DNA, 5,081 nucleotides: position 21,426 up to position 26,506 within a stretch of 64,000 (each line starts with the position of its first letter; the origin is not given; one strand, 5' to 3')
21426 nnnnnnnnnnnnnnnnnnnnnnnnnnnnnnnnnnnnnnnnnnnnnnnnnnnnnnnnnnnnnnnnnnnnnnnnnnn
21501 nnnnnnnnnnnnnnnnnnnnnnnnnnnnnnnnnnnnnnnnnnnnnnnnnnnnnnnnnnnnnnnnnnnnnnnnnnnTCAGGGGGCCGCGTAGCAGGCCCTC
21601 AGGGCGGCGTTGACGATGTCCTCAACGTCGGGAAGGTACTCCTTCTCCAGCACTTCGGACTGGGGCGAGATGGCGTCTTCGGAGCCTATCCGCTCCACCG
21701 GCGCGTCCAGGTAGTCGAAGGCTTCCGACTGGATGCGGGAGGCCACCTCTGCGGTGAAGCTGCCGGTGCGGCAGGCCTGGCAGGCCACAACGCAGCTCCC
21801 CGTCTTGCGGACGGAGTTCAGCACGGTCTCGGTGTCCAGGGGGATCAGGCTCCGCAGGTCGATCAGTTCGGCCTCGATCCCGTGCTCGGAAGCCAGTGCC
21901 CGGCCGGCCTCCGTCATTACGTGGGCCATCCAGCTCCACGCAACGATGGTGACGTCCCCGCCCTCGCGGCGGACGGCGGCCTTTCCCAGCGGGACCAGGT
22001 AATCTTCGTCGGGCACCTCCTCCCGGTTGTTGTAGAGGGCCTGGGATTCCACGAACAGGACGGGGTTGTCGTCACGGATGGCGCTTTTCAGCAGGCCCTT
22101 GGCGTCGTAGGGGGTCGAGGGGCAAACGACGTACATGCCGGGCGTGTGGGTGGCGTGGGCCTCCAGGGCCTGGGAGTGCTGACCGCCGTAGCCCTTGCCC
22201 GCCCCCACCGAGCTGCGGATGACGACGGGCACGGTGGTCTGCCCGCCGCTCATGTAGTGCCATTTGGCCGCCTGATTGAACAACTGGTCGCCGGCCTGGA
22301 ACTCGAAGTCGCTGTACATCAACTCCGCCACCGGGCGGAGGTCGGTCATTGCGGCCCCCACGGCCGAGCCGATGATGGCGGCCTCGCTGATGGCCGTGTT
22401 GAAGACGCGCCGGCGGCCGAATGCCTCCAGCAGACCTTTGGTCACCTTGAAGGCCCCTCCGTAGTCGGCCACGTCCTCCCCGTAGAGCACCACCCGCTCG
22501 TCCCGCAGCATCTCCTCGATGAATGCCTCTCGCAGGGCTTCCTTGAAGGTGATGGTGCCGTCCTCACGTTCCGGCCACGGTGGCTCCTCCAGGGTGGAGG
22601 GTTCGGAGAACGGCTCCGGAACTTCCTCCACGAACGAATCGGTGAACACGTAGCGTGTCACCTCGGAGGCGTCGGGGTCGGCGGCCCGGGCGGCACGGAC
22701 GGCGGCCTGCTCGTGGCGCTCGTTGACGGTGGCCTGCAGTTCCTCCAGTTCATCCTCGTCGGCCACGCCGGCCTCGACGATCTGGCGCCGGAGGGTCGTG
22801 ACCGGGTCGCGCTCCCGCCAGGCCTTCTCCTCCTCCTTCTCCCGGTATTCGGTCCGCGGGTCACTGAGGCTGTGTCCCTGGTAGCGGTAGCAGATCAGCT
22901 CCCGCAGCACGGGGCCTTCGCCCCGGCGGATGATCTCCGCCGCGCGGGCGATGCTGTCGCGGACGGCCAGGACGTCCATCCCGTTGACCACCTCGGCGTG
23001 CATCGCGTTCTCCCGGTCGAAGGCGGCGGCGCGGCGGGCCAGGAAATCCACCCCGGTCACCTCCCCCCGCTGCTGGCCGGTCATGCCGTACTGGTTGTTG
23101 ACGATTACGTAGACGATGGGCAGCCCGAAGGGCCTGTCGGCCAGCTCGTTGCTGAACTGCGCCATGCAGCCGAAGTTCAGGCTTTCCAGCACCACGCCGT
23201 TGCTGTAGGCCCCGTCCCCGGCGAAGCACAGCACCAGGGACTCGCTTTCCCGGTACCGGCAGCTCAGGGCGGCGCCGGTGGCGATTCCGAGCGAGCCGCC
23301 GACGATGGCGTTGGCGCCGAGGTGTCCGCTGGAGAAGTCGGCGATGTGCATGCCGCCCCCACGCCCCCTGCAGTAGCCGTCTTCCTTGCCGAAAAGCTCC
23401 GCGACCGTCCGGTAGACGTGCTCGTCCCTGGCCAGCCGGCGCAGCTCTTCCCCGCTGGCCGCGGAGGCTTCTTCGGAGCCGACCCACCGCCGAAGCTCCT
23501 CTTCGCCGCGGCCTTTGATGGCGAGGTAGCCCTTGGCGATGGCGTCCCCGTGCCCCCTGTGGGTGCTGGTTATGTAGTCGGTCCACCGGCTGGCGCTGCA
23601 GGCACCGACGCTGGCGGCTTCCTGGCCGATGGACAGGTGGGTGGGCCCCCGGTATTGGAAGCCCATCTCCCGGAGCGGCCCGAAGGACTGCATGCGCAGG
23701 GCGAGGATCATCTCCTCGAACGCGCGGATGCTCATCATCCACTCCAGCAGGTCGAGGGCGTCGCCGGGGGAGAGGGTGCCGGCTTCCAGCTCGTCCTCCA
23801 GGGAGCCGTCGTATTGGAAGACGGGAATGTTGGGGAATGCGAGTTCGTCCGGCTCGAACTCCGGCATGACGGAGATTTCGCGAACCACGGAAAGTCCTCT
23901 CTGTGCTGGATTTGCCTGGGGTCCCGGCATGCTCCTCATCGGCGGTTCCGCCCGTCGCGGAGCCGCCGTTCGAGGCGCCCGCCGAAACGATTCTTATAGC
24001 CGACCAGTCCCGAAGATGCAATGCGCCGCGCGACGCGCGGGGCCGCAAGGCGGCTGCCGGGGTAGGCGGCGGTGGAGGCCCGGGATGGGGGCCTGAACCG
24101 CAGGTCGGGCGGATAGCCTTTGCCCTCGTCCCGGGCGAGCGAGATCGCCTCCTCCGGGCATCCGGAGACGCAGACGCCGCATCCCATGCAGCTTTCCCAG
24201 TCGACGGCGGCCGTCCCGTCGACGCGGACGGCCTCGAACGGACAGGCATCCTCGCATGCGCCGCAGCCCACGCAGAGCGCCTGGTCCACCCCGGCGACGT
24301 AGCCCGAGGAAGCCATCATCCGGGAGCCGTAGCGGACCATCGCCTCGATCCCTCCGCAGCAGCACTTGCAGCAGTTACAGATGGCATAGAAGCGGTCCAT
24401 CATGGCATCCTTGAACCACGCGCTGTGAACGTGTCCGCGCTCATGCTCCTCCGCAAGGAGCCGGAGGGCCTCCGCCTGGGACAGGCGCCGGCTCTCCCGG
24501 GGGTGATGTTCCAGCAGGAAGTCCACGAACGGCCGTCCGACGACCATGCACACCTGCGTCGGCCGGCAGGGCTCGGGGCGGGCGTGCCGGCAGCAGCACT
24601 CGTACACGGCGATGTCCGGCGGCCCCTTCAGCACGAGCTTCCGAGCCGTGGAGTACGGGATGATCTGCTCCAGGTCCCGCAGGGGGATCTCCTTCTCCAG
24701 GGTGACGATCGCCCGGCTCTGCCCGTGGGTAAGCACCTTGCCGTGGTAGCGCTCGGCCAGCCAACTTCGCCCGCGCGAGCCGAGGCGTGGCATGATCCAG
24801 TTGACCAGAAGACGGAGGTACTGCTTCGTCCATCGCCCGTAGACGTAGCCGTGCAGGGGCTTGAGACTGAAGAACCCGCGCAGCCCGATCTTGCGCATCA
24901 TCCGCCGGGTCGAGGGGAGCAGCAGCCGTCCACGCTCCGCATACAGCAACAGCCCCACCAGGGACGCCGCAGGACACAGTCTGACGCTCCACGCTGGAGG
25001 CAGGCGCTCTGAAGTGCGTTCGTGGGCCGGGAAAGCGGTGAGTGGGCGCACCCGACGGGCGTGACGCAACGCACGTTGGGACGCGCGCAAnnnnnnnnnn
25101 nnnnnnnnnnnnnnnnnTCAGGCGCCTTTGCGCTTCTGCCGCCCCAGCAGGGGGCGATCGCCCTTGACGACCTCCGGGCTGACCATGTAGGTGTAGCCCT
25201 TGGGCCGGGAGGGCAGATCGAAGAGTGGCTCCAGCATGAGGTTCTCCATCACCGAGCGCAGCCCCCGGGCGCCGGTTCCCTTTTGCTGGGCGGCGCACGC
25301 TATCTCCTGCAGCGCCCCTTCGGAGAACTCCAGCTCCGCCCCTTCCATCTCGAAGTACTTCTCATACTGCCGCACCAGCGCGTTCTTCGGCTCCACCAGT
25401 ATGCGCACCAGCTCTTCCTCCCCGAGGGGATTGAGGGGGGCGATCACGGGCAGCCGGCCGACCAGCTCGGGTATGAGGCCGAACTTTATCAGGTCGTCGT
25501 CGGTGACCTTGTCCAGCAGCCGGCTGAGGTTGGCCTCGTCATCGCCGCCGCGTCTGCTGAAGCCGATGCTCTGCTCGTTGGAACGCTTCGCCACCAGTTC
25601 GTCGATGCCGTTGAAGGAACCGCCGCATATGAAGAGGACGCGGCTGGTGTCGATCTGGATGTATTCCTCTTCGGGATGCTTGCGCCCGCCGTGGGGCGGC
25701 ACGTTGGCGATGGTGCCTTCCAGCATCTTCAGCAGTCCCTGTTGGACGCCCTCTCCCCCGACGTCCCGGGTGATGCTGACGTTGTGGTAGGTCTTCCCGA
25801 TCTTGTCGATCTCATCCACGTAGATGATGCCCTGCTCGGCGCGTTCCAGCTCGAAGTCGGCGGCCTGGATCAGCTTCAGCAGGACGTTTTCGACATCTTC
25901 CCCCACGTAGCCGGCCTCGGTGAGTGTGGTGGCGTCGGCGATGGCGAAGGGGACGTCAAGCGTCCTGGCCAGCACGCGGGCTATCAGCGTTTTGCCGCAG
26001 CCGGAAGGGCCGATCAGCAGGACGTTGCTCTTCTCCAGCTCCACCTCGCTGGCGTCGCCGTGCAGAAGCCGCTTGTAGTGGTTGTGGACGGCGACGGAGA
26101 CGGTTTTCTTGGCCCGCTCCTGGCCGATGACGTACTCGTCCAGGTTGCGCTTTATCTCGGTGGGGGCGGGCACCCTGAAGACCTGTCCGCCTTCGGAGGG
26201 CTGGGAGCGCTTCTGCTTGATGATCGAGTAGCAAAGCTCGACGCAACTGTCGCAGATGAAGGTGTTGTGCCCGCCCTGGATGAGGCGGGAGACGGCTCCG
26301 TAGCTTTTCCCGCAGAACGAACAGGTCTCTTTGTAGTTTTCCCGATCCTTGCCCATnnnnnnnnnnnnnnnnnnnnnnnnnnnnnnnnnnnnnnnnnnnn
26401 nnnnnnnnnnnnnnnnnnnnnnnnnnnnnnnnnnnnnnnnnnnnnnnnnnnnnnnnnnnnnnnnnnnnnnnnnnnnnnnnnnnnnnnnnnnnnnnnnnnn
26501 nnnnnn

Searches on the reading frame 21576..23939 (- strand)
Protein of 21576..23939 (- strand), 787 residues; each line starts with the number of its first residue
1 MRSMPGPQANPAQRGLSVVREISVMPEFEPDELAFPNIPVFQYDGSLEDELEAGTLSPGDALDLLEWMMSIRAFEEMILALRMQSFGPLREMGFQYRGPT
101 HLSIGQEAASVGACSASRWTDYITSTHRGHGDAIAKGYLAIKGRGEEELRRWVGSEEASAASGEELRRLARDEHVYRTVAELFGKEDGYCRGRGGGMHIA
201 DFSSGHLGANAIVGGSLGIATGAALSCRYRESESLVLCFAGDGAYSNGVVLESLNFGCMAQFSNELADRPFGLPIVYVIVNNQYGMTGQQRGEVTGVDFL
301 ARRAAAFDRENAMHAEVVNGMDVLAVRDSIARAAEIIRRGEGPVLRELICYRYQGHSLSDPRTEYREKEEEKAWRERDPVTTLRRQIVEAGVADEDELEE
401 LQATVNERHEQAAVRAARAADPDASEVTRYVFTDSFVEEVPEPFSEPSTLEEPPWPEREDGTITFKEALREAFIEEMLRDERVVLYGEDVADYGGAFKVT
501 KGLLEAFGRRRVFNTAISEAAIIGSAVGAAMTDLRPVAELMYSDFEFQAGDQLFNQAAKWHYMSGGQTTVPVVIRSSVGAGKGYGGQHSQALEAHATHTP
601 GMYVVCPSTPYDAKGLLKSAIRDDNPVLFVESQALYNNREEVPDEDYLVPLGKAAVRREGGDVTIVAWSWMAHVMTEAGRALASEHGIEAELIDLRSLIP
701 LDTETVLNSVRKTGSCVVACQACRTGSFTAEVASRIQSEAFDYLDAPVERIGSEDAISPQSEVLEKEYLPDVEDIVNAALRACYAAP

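Call 42: search_protein_families(library=pfam, proteins=[window:21576-23939:-], max_evalue=0.00001)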
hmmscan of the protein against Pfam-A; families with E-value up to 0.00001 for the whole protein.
window:21576-23939:- (787 aa): 4 families
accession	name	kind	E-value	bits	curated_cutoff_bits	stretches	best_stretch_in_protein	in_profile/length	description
PF00676.26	E1_dh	-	6.9e-53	180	22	1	169-422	60-297/300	Dehydrogenase E1 component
PF02779.29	Transket_pyr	-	7.3e-45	153.2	27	1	463-637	3-173/174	Transketolase, pyrimidine binding domain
PF02780.25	Transketolase_C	-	4.7e-33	114.2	25.9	1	652-775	1-124/124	Transketolase, C-terminal domain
PF02775.26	TPP_enzyme_C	-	8.3e-07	29.3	21.9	0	210-339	27-142/151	Thiamine pyrophosphate enzyme, C-terminal TPP binding domain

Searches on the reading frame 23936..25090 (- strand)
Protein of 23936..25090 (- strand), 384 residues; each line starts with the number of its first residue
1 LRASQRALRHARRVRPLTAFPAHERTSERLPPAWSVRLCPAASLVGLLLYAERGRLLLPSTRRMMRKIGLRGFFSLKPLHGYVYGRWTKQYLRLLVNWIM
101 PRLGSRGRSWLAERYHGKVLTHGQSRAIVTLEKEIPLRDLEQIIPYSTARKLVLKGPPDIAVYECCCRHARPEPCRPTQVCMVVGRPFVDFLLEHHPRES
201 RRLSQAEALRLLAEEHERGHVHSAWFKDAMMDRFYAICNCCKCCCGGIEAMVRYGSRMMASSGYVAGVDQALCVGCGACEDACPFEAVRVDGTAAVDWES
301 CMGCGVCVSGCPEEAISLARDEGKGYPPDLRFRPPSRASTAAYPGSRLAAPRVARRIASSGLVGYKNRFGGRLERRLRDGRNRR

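Call 42: search_protein_families(library=pfam, proteins=[window:23936-25090:-], max_evalue=0.00001)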
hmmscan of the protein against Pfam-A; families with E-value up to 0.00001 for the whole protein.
window:23936-25090:- (384 aa): 7 families
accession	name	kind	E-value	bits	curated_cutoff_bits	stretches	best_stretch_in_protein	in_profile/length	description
PF00037.32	Fer4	-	1.4e-14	53.6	21.1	2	268-288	3-23/24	4Fe-4S binding domain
PF14697.11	Fer4_21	-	2.4e-09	37.6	35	1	266-317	1-58/59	4Fe-4S dicluster domain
PF12838.12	Fer4_7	-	8.9e-09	36.1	27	1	273-315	2-52/52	4Fe-4S dicluster domain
PF13237.11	Fer4_10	-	1.5e-07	31.6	25.5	1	268-312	4-53/53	4Fe-4S dicluster domain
PF12797.12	Fer4_2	-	3.2e-07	30.3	24.5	0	268-285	5-22/22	4Fe-4S binding domain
PF13187.11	Fer4_9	-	6.9e-07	29.6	27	1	273-316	2-52/52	4Fe-4S dicluster domain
PF12837.12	Fer4_6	-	9.8e-07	28.9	25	1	266-287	2-23/24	4Fe-4S binding domain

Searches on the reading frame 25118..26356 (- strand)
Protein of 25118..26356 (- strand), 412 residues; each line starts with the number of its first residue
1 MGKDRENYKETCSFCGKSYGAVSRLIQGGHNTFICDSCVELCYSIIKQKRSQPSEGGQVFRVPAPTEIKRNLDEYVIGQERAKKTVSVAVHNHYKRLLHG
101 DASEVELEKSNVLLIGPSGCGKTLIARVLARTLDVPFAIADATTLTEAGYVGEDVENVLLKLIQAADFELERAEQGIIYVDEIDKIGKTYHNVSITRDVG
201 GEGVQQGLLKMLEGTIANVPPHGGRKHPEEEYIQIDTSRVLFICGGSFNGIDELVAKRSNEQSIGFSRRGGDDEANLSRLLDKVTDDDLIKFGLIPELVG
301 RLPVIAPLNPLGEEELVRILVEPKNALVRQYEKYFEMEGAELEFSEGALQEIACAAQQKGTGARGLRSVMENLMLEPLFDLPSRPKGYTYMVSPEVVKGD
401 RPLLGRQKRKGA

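Call 42: search_protein_families(library=pfam, proteins=[window:25118-26356:-], max_evalue=0.00001)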
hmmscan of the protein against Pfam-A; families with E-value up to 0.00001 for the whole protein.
window:25118-26356:- (412 aa): 6 families
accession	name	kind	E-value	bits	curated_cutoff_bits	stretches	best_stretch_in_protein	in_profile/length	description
PF07724.20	AAA_2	-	4.8e-28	98.7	27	1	108-305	2-166/166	AAA domain (Cdc48 subfamily)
PF00004.35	AAA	-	2.7e-15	57.4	21.2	1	112-244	1-106/131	ATPase family associated with various cellular activities (AAA)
PF06689.19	zf-C4_ClpX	-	5.2e-15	55.5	27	1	11-48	2-39/39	ClpX C4-type zinc finger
PF10431.15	ClpB_D2-small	-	8.8e-10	38.9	21.9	1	311-383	1-69/81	C-terminal, D2-small domain, of ClpB protein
PF05496.18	RuvB_N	-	1.2e-06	28.8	27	1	71-188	5-98/159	Holliday junction DNA helicase RuvB P-loop domain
PF07728.20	AAA_5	-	5.7e-06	26.8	22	0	111-188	1-80/139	AAA domain (dynein-related subfamily)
